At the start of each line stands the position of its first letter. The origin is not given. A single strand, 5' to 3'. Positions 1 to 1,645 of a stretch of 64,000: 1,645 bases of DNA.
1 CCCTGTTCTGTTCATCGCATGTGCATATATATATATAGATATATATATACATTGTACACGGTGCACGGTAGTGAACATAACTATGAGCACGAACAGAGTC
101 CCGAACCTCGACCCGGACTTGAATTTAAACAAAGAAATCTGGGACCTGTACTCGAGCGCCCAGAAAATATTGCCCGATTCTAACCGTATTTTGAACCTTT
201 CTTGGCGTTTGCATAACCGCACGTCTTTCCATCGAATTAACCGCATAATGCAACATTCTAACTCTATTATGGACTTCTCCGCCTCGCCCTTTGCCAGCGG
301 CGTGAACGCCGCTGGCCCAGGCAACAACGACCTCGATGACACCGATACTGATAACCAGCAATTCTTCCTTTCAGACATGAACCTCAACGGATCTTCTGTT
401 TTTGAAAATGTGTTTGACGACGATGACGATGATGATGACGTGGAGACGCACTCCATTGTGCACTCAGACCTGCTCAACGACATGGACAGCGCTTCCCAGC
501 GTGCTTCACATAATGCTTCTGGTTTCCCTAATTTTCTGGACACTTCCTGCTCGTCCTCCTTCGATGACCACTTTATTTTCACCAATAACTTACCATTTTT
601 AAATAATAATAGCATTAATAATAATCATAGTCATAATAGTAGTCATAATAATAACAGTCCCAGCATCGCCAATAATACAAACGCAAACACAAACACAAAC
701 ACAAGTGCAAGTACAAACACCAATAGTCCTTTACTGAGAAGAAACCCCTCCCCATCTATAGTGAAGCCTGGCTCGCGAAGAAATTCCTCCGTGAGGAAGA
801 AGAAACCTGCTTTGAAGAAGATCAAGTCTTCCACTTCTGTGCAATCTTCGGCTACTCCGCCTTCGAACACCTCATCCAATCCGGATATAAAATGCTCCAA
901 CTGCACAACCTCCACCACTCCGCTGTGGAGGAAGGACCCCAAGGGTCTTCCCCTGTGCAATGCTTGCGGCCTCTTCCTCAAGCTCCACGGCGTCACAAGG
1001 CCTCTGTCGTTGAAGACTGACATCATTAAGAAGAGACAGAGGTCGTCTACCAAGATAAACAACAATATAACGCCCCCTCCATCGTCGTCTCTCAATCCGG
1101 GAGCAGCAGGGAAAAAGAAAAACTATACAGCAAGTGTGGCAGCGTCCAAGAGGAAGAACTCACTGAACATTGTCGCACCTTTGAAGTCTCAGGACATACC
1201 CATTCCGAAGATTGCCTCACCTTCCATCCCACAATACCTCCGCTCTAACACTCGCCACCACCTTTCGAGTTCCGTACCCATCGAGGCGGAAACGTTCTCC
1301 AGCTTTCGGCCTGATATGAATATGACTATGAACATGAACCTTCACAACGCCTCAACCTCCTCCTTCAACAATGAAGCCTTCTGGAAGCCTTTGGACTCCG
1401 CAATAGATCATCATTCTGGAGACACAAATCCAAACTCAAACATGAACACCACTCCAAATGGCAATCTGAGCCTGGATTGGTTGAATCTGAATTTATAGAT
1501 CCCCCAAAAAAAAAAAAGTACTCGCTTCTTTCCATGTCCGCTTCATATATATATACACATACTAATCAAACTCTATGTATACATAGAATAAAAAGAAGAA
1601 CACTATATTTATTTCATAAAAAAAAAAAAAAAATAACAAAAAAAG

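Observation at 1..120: The annotated GAT1 N-terminus is translated from promoter-like TATA-rich DNA, and the first ATG in the window equals Met40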

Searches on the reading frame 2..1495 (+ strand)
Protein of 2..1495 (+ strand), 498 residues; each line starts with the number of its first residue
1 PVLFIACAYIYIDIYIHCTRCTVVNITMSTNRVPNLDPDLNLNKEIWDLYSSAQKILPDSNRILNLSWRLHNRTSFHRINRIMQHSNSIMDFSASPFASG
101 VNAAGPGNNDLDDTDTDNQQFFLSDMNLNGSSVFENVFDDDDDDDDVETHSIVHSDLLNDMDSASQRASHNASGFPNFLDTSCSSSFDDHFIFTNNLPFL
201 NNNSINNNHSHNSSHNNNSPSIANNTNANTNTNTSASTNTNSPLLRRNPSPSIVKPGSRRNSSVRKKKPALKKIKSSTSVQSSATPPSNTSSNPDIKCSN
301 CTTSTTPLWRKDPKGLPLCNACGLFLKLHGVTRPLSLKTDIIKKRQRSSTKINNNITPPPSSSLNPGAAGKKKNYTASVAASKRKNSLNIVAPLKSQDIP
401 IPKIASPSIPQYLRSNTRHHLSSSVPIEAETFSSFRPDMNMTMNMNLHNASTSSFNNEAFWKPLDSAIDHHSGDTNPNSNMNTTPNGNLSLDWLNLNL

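Call 11: find_homologous_proteins(query=window:2-1495:+, max_evalue=1e-20)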
Query window:2-1495:+ (498 aa): 208 proteins with E <= 1e-20 among 8000 candidates; the best 120 are listed.
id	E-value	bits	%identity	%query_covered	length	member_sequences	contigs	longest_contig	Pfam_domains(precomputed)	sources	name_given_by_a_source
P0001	0.0e+0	1085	99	100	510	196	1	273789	PF08550.16,PF00320.34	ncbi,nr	ncbi:HLJ1_G0050130.mRNA.1.CDS.1 [Saccharomyces cerevisiae]|nr:HLJ1_G0050130.mRNA.1.CDS.1 [Saccharomy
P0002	2.9e-253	859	86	95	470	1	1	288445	PF08550.16,PF00320.34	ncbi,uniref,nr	ncbi:Gat1p SKDI_06G0450 [Saccharomyces kudriavzevii IFO 1802]|uniref:GATA-type domain-containing pro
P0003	3.2e-231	786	79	95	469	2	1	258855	PF08550.16,PF00320.34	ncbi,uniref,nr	ncbi:hypothetical protein SUVZ_06G0320 [Saccharomyces uvarum]|uniref:GATA-type domain-containing pro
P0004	9.6e-200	682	99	49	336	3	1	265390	PF00320.34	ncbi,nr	ncbi:BBF_collapsed_G0017320.mRNA.1.CDS.1 [Saccharomyces cerevisiae]|nr:BBF_collapsed_G0017320.mRNA.1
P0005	6.2e-30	122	57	19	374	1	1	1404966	PF08550.16,PF00320.34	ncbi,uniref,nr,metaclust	ncbi:HDL486Wp [Eremothecium sinecaudum]|uniref:HDL486Wp n=1 Tax=Eremothecium sinecaudum TaxID=45286 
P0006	5.4e-29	119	69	12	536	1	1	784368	PF24458.2,PF08550.16,PF00320.34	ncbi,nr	ncbi:uncharacterized protein B0P05DRAFT_521354 [Gilbertella persicaria]|nr:uncharacterized protein B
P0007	9.3e-29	119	58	20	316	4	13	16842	PF08550.16,PF00320.34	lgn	-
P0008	1.1e-28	118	32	61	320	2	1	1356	PF08550.16,PF00320.34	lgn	-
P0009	2.5e-28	117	40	30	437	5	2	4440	PF24458.2,PF08550.16,PF00320.34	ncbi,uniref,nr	ncbi:hypothetical protein G6F56_005115 [Rhizopus delemar]|uniref:GATA-type domain-containing protein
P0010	2.6e-28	117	71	11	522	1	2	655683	PF08550.16,PF00320.34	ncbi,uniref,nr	ncbi:hypothetical protein BDF21DRAFT_106614 [Thamnidium elegans]|uniref:GATA-type domain-containing 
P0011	4.4e-28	116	75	10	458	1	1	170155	PF24458.2,PF08550.16,PF00320.34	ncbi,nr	ncbi:hypothetical protein K501DRAFT_251491 [Backusella circina FSU 941]|nr:hypothetical protein K501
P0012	4.6e-28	116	36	42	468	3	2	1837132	PF08550.16,PF00320.34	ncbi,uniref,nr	ncbi:AFR513Cp [Eremothecium gossypii ATCC 10895]|uniref:AFR513Cp n=1 Tax=Eremothecium gossypii (stra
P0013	4.9e-28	116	58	20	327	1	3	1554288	PF08550.16,PF00320.34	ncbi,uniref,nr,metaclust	ncbi:hypothetical protein ZYGR_0S00480 [Zygosaccharomyces rouxii]|uniref:ZYRO0F03520p n=2 Tax=Zygosa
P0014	1.3e-27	115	60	20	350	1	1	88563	PF08550.16,PF00320.34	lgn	-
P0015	1.3e-27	115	76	10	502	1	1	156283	PF24458.2,PF08550.16,PF00320.34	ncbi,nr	ncbi:hypothetical protein BY458DRAFT_516522 [Sporodiniella umbellata]|nr:hypothetical protein BY458D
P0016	1.4e-27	115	56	20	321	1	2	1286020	PF08550.16,PF00320.34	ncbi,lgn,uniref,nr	ncbi:hypothetical protein ZYGR_0AS01520 [Zygosaccharomyces rouxii]|uniref:GATA-type domain-containin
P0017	1.4e-27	115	47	32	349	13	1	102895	PF08550.16,PF00320.34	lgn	-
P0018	2.4e-27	114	62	18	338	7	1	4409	PF08550.16,PF00320.34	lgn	-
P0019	2.5e-27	114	75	10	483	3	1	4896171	PF24458.2,PF08550.16,PF00320.34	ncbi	ncbi:unnamed protein product [Rhizopus stolonifer]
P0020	4.4e-27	113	78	10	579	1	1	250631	PF24458.2,PF08550.16,PF08271.18,PF00320.34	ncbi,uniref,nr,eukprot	ncbi:hypothetical protein K493DRAFT_274461 [Basidiobolus meristosporus CBS 931.73]|uniref:GATA-type 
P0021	5.6e-27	113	27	74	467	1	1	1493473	PF08550.16,PF00320.34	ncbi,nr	ncbi:AaceriAFR513Cp [[Ashbya] aceris (nom. inval.)]|nr:AaceriAFR513Cp [[Ashbya] aceris (nom. inval.)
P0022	5.8e-27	113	65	15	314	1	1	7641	PF08550.16,PF00320.34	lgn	-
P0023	5.9e-27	113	80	10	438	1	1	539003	PF24458.2,PF08550.16,PF00320.34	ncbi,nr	ncbi:hypothetical protein BY458DRAFT_552510 [Sporodiniella umbellata]|nr:hypothetical protein BY458D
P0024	6.4e-27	113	68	12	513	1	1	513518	PF24458.2,PF08550.16,PF00320.34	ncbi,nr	ncbi:hypothetical protein EDC96DRAFT_541641 [Choanephora cucurbitarum]|nr:hypothetical protein EDC96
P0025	1.3e-26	112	52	22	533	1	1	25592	PF08550.16,PF00320.34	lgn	-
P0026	1.6e-26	111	46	32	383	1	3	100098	PF08550.16,PF00320.34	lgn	-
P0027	1.7e-26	111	42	26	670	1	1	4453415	PF24458.2,PF08550.16,PF00320.34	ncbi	ncbi:unnamed protein product [Cunninghamella echinulata]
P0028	2.5e-26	111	67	12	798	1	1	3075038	PF24458.2,PF08550.16,PF00320.34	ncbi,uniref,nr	ncbi:uncharacterized protein BYT42DRAFT_609796 [Radiomyces spectabilis]|uniref:uncharacterized prote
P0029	3.3e-26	110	65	10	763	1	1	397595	PF08550.16,PF00320.34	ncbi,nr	ncbi:hypothetical protein HDU86_000723 [Geranomyces michiganensis]|nr:hypothetical protein HDU86_000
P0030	4.5e-26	110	51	21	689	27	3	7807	PF08550.16,PF00320.34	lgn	-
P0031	6.9e-26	109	46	22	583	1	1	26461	PF24458.2,PF08550.16,PF08271.18,PF00320.34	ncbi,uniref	ncbi:hypothetical protein K7432_004008 [Basidiobolus ranarum]|uniref:GATA-type domain-containing pro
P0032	8.7e-26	109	59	16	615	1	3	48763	PF08550.16,PF00320.34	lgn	-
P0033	1.2e-25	108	78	10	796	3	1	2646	PF24458.2,PF08550.16,PF00320.34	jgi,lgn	-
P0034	1.3e-25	108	35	31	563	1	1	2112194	PF24458.2,PF08550.16,PF00320.34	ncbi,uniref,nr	ncbi:uncharacterized protein BYT42DRAFT_566339 [Radiomyces spectabilis]|uniref:uncharacterized prote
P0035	1.9e-25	108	57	18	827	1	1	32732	PF24458.2,PF08550.16,PF00320.34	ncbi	ncbi:Vacuolar protein-sorting-associated protein 33, partial [Tieghemiomyces parasiticus]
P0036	2.0e-25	108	40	35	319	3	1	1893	PF00320.34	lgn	-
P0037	2.1e-25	108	59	12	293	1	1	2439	PF00076.29,PF00320.34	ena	-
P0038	2.7e-25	107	43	31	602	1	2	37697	PF08550.16,PF00320.34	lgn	-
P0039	3.3e-25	107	60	15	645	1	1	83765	PF08550.16,PF00320.34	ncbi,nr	ncbi:hypothetical protein BGZ72_006610 [Mortierella alpina]|nr:hypothetical protein BGZ72_006610 [Mo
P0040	3.3e-25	107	33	46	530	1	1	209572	PF24458.2,PF08550.16,PF00320.34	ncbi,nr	ncbi:hypothetical protein BDF14DRAFT_1998002 [Spinellus fusiger]|nr:hypothetical protein BDF14DRAFT_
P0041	3.8e-25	107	43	27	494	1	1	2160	PF08550.16,PF00320.34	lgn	-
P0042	3.8e-25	107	48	23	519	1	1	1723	PF08550.16,PF00320.34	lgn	-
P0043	4.7e-25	106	78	10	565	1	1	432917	PF24458.2,PF08550.16,PF00320.34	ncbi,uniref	ncbi:hypothetical protein HPULCUR_009378 [Helicostylum pulchrum]|uniref:GATA-type domain-containing 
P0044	5.8e-25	106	60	18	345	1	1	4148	PF08550.16,PF00320.34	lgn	-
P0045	8.4e-25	106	57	16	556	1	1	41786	PF24458.2,PF08550.16,PF00320.34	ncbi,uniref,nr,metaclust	ncbi:Transcription factor GATA-4 [Choanephora cucurbitarum]|uniref:Transcription factor GATA-4 n=1 T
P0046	8.8e-25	106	45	33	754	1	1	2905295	PF08550.16,PF00320.34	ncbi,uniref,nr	ncbi:GAT1 [Candida metapsilosis]|uniref:GAT1 n=1 Tax=Candida metapsilosis TaxID=273372 RepID=A0A8H7Z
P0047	9.9e-25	105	59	12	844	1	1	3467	PF08550.16,PF00320.34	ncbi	ncbi:hypothetical protein HK102_007360, partial [Quaeritorhiza haematococci]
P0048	1.1e-24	105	76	10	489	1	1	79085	PF08550.16,PF00320.34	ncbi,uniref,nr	ncbi:uncharacterized protein EV154DRAFT_487525 [Mucor mucedo]|uniref:uncharacterized protein n=1 Tax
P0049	1.1e-24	105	66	12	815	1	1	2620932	PF24458.2,PF08550.16,PF00320.34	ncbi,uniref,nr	ncbi:uncharacterized protein BYT42DRAFT_559803 [Radiomyces spectabilis]|uniref:uncharacterized prote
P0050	1.3e-24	105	74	11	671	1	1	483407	PF24458.2,PF08550.16,PF00320.34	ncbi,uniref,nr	ncbi:Lon protease-like protein [Mucor velutinosus]|uniref:Lon protease-like protein n=1 Tax=Mucor ve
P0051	1.6e-24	105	80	11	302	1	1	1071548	PF08550.16,PF00320.34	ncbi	ncbi:hypothetical protein DM01DRAFT_1301216, partial [Hesseltinella vesiculosa]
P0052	2.6e-24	104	55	20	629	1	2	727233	PF08550.16,PF00320.34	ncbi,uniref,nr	ncbi:hypothetical protein BDF21DRAFT_74123 [Thamnidium elegans]|uniref:GATA-type domain-containing p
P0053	3.0e-24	104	43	25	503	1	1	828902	PF00320.34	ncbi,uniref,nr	ncbi:hypothetical protein BDB00DRAFT_801795 [Zychaea mexicana]|uniref:uncharacterized protein n=1 Ta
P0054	3.3e-24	104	58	15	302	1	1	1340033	PF08550.16,PF00320.34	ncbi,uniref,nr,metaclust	ncbi:hypothetical protein KAFR_0C03380 [Kazachstania africana CBS 2517]|uniref:GATA-type domain-cont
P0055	3.6e-24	103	51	20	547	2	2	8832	PF08550.16,PF00320.34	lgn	-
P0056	3.8e-24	103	72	10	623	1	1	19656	PF24458.2,PF08550.16,PF08271.18,PF00320.34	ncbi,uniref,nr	ncbi:5019_t:CDS:2 [Paraglomus occultum]|uniref:5019_t:CDS:1 n=1 Tax=Paraglomus occultum TaxID=144539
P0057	4.3e-24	103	74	11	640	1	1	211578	PF24458.2,PF08550.16,PF00320.34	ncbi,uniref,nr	ncbi:hypothetical protein [Parasitella parasitica]|uniref:GATA-type domain-containing protein n=1 Ta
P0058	5.0e-24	103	66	14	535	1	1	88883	PF08550.16,PF00320.34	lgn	-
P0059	6.0e-24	103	72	11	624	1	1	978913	PF24458.2,PF08550.16,PF00320.34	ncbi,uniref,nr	ncbi:hypothetical protein DM01DRAFT_1318047 [Hesseltinella vesiculosa]|uniref:GATA-type domain-conta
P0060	8.4e-24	102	61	11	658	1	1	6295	PF08550.16,PF00320.34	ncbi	ncbi:hypothetical protein LPJ66_008065, partial [Kickxella alabastrina]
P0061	8.4e-24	102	48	25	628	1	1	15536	PF00320.34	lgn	-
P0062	9.1e-24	102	42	26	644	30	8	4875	PF08550.16,PF00320.34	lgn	-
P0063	1.1e-23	102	80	11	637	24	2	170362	PF08550.16,PF00320.34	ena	-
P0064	1.2e-23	102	78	10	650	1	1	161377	PF08550.16,PF00320.34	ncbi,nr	ncbi:hypothetical protein BD560DRAFT_357540 [Blakeslea trispora]|nr:hypothetical protein BD560DRAFT_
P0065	1.3e-23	102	87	9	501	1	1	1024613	PF08550.16,PF00320.34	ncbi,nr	ncbi:hypothetical protein BC941DRAFT_513157 [Chlamydoabsidia padenii]|nr:hypothetical protein BC941D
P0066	1.3e-23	102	49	28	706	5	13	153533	PF00320.34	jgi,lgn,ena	-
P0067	1.3e-23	102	51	21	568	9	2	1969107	PF08550.16,PF00320.34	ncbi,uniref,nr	ncbi:hypothetical protein PGUG_01885 [Meyerozyma guilliermondii ATCC 6260]|uniref:GATA-type domain-c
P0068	1.4e-23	102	55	19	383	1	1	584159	PF00320.34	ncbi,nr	ncbi:hypothetical protein K501DRAFT_282243 [Backusella circina FSU 941]|nr:hypothetical protein K501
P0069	1.5e-23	101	37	39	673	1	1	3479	PF08550.16,PF00320.34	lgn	-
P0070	1.8e-23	101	59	20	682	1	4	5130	PF00320.34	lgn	-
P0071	1.8e-23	101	50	22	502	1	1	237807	PF08550.16,PF00320.34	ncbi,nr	ncbi:hypothetical protein CLU79DRAFT_722401 [Phycomyces nitens]|nr:hypothetical protein CLU79DRAFT_7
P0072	2.2e-23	101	44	26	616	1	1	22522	PF08550.16,PF00320.34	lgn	-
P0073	2.6e-23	101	47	22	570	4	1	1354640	PF08550.16,PF00320.34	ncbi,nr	ncbi:Nitrogen regulatory protein areA [Meyerozyma sp. JA9]|nr:Nitrogen regulatory protein areA [Meye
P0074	3.7e-23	100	61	15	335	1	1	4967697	PF08550.16,PF00320.34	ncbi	ncbi:unnamed protein product [Rhizopus stolonifer]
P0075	4.4e-23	100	62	16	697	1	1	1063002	PF08550.16,PF00320.34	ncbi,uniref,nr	ncbi:Piso0_000039 [Millerozyma farinosa CBS 7064]|uniref:Piso0_000039 protein n=1 Tax=Pichia sorbito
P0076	4.7e-23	100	25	21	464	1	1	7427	PF08550.16,PF00320.34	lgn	-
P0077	4.9e-23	100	61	16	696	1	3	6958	PF08550.16,PF00320.34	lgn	-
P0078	5.0e-23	100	83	11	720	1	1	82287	PF08550.16,PF00320.34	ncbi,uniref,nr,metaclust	ncbi:LAQU0S26e00562g1_1 [Lachancea quebecensis]|uniref:LAQU0S26e00562g1_1 n=1 Tax=Lachancea quebecen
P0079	5.8e-23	100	69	14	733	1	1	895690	PF08550.16,PF00320.34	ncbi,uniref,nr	ncbi:LANO_0B02740g1_1 [Lachancea nothofagi CBS 11611]|uniref:LANO_0B02740g1_1 n=1 Tax=Lachancea noth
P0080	6.3e-23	99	57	18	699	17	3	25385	PF08550.16,PF00320.34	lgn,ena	-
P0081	6.4e-23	99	50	23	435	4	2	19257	PF00320.34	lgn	-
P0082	6.5e-23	99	71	14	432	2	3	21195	PF00320.34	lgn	-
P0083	7.3e-23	99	71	11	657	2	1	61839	PF08550.16,PF00320.34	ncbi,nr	ncbi:hypothetical protein BGX31_000763 [Mortierella sp. GBA43]|nr:hypothetical protein BGX31_000763 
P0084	7.4e-23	99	60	18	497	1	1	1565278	PF08550.16,PF00320.34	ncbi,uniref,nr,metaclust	ncbi:Gat1p NDAI_0G03250 [Naumovozyma dairenensis CBS 421]|uniref:GATA-type domain-containing protein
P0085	7.8e-23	99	76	11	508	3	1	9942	PF08550.16,PF00320.34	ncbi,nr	ncbi:hypothetical protein G6F56_001433 [Rhizopus delemar]|nr:hypothetical protein G6F56_001433 [Rhiz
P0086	8.5e-23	99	69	12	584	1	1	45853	PF08550.16,PF00320.34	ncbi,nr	ncbi:hypothetical protein BGX28_004033 [Mortierella sp. GBA30]|nr:hypothetical protein BGX28_004033 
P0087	8.9e-23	99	49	22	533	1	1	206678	PF00320.34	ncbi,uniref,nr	ncbi:hypothetical protein D0Z00_001045 [Geotrichum galactomycetum]|uniref:Uncharacterized protein n=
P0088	9.0e-23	99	42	30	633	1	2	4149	PF00320.34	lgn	-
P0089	1.0e-22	99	54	22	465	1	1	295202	PF08550.16,PF00320.34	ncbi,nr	ncbi:hypothetical protein BJV82DRAFT_673989 [Fennellomyces sp. T-0311]|nr:hypothetical protein BJV82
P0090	1.1e-22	99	54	22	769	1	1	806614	PF08550.16,PF00320.34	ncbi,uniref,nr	ncbi:hypothetical protein BCR37DRAFT_411704 [Protomyces lactucae-debilis]|uniref:GATA-type domain-co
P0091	1.2e-22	99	82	11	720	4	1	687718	PF08550.16,PF00320.34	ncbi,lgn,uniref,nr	ncbi:Gat1p [Lachancea thermotolerans CBS 6340]|uniref:KLTH0A03036p n=1 Tax=Lachancea thermotolerans 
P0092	1.2e-22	98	56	16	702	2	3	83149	PF08550.16,PF00320.34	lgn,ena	-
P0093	1.3e-22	98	61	15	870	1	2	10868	PF08550.16,PF00320.34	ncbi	ncbi:hypothetical protein BGX21_000833 [Mortierella sp. AD011]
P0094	1.4e-22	98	41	32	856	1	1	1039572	PF08550.16,PF00320.34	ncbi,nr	ncbi:hypothetical protein DFH09DRAFT_909856 [Mycena vulgaris]|nr:hypothetical protein DFH09DRAFT_909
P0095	1.4e-22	98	45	30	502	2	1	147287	PF00320.34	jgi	jgi:GATA-binding protein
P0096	1.5e-22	98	48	26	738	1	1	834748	PF08550.16,PF00320.34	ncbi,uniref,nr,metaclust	ncbi:LADA_0A06348g1_1 [Lachancea dasiensis]|uniref:LADA_0A06348g1_1 n=1 Tax=Lachancea dasiensis TaxI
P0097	1.6e-22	98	40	30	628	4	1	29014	PF24458.2,PF00320.34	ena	-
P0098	1.6e-22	98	61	17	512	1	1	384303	PF08550.16,PF00320.34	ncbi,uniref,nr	ncbi:hypothetical protein DM01DRAFT_1338043 [Hesseltinella vesiculosa]|uniref:GATA-type domain-conta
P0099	1.6e-22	98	69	12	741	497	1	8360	PF08550.16,PF00320.34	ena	-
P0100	1.6e-22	98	80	10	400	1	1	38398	PF08550.16,PF00320.34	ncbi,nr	ncbi:hypothetical protein DFQ28_004927 [Apophysomyces sp. BC1034]|nr:hypothetical protein DFQ28_0049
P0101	1.6e-22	98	30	68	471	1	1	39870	PF08550.16,PF00320.34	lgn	-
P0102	1.7e-22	98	52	19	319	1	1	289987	PF00320.34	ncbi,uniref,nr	ncbi:hypothetical protein INT48_006596 [Thamnidium elegans]|uniref:GATA-type domain-containing prote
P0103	1.8e-22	98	61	16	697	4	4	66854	PF08550.16,PF00320.34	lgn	-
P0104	1.9e-22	98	57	19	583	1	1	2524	PF00320.34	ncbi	-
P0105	2.0e-22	98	82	10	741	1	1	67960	PF08550.16,PF00320.34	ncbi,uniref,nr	ncbi:hypothetical protein [Parasitella parasitica]|uniref:GATA-type domain-containing protein n=1 Ta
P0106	2.1e-22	98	52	20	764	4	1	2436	PF08550.16,PF00320.34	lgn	-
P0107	2.1e-22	98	66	12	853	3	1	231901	PF08550.16,PF00320.34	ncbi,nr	ncbi:hypothetical protein BGZ67_004979 [Mortierella alpina]|nr:hypothetical protein BGZ67_004979 [Mo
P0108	2.1e-22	98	50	21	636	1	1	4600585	PF08550.16,PF00320.34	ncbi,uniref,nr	ncbi:hypothetical protein BCR43DRAFT_469117 [Syncephalastrum racemosum]|uniref:GATA-type domain-cont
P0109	2.2e-22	98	30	68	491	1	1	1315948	PF08550.16,PF00320.34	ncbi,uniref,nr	ncbi:hypothetical protein HG536_0B06460 [Torulaspora globosa]|uniref:GATA-type domain-containing pro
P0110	2.3e-22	98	29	27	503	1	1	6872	PF00320.34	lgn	-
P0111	2.4e-22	97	81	10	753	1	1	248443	PF08550.16,PF00320.34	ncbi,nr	ncbi:hypothetical protein BD408DRAFT_442621 [Parasitella parasitica]|nr:hypothetical protein BD408DR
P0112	2.4e-22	97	27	11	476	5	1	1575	PF08550.16,PF00320.34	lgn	-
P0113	2.5e-22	97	44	29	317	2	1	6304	PF00320.34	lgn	-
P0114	2.5e-22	97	45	27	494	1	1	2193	PF08550.16,PF00320.34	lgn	-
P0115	2.5e-22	97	81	9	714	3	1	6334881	PF08550.16,PF00320.34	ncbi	ncbi:unnamed protein product [Mucor circinelloides]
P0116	2.6e-22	97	58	10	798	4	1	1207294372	PF24458.2,PF00320.34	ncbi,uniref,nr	ncbi:box A-binding factor-like isoform X1 [Schistocerca nitens]|uniref:box A-binding factor-like iso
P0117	3.0e-22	97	61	15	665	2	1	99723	PF08550.16,PF00320.34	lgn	-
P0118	3.1e-22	97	53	17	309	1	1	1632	PF00320.34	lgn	-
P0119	3.1e-22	97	60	10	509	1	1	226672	PF24458.2,PF08271.18,PF00320.34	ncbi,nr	ncbi:hypothetical protein K501DRAFT_284463 [Backusella circina FSU 941]|nr:hypothetical protein K501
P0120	3.6e-22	97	55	16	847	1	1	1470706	PF08550.16,PF00320.34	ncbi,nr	ncbi:hypothetical protein C8R43DRAFT_871843 [Mycena crocata]|nr:hypothetical protein C8R43DRAFT_8718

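Call 14: list_cluster_members(proteins=[P0001, P0002, P0003, P0004])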
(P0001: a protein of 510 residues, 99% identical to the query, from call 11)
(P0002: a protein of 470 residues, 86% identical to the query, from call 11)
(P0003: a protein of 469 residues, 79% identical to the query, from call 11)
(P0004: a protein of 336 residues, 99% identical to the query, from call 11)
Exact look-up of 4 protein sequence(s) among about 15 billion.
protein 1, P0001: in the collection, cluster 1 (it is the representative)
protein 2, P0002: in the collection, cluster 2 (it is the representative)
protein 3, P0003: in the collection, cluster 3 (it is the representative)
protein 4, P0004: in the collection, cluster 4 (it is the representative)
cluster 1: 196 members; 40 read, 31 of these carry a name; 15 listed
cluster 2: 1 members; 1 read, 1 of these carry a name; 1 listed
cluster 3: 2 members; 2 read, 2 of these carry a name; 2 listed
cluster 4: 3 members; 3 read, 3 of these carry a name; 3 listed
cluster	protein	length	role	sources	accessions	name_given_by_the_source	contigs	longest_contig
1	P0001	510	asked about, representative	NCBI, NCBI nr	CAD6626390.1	HLJ1_G0050130.mRNA.1.CDS.1 [Saccharomyces cerevisiae]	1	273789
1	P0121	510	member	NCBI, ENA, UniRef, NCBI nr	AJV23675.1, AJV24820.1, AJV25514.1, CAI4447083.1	Gat1p [Saccharomyces cerevisiae YJM1444] | Transcriptional activator with GATA-1-type Zn finger DNA-binding motif n=1 ... | Gat1p [Saccharomyces cerevisiae YJM1400]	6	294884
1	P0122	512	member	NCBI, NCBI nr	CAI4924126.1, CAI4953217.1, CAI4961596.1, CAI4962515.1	CGH_3_HP_G0027960.mRNA.1.CDS.1 [Saccharomyces cerevisiae]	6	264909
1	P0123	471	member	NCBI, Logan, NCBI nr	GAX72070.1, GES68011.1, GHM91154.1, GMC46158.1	transcriptional regulatory protein gat1 [Saccharomyces cerevisiae] | transcriptional activator of nitrogen catabolite repression genes [Saccharomyces ...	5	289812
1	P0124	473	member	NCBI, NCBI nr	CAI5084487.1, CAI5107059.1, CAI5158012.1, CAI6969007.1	BEM_collapsed_G0017630.mRNA.1.CDS.1 [Saccharomyces cerevisiae] | BEM_HP_G0057590.mRNA.1.CDS.1 [Saccharomyces cerevisiae]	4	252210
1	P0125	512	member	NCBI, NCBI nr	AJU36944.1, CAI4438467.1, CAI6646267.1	AMP_1a_G0017700.mRNA.1.CDS.1 [Saccharomyces cerevisiae] | Gat1p [Saccharomyces cerevisiae YJM554]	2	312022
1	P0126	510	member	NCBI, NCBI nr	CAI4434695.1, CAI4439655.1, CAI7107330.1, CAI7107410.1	BAK_1a_G0016650.mRNA.1.CDS.1 [Saccharomyces cerevisiae]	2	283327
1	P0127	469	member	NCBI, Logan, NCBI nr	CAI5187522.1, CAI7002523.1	ANL_HP_G0134270.mRNA.1.CDS.1 [Saccharomyces cerevisiae]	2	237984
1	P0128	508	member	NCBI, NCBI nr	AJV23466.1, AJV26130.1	Gat1p [Saccharomyces cerevisiae YJM1592] | Gat1p [Saccharomyces cerevisiae YJM1389]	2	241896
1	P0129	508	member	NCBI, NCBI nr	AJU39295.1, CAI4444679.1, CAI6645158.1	Gat1p [Saccharomyces cerevisiae YJM1208]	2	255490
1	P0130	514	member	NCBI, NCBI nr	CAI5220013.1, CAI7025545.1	ANM_HP_G0036040.mRNA.1.CDS.1 [Saccharomyces cerevisiae]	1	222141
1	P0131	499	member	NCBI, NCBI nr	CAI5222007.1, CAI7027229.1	ANM_HP_G0045390.mRNA.1.CDS.1 [Saccharomyces cerevisiae]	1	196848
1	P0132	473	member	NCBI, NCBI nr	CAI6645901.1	ANM_collapsed_G0017170.mRNA.1.CDS.1 [Saccharomyces cerevisiae]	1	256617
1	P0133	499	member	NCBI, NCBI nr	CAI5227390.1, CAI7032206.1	ANM_HP_G0092490.mRNA.1.CDS.1 [Saccharomyces cerevisiae]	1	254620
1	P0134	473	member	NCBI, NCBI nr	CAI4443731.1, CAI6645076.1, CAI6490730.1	AIS_collapsed_G0017090.mRNA.1.CDS.1 [Saccharomyces cerevisiae] | AIS_HP1_G0016690.mRNA.1.CDS.1 [Saccharomyces cerevisiae]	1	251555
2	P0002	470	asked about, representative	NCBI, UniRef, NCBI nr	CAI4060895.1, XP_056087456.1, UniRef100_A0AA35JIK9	Gat1p SKDI_06G0450 [Saccharomyces kudriavzevii IFO 1802] | GATA-type domain-containing protein n=1 Tax=Saccharomyces kudriavzevii (strain ATCC ... | uncharacterized protein SKDI_06G0450 [Saccharomyces kudriavzevii IFO 1802]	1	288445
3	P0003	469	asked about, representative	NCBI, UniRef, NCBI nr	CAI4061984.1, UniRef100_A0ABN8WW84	hypothetical protein SUVZ_06G0320 [Saccharomyces uvarum] | GATA-type domain-containing protein n=1 Tax=Saccharomyces uvarum TaxID=230603 ...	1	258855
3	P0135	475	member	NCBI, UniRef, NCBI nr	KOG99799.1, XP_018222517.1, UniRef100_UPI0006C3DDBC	Gat1p [Saccharomyces eubayanus] | Gat1p n=1 Tax=Saccharomyces eubayanus TaxID=1080349 RepID=UPI0006C3DDBC | GAT1-like protein [Saccharomyces eubayanus]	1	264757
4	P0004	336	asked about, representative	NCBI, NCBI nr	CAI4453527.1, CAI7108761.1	BBF_collapsed_G0017320.mRNA.1.CDS.1 [Saccharomyces cerevisiae]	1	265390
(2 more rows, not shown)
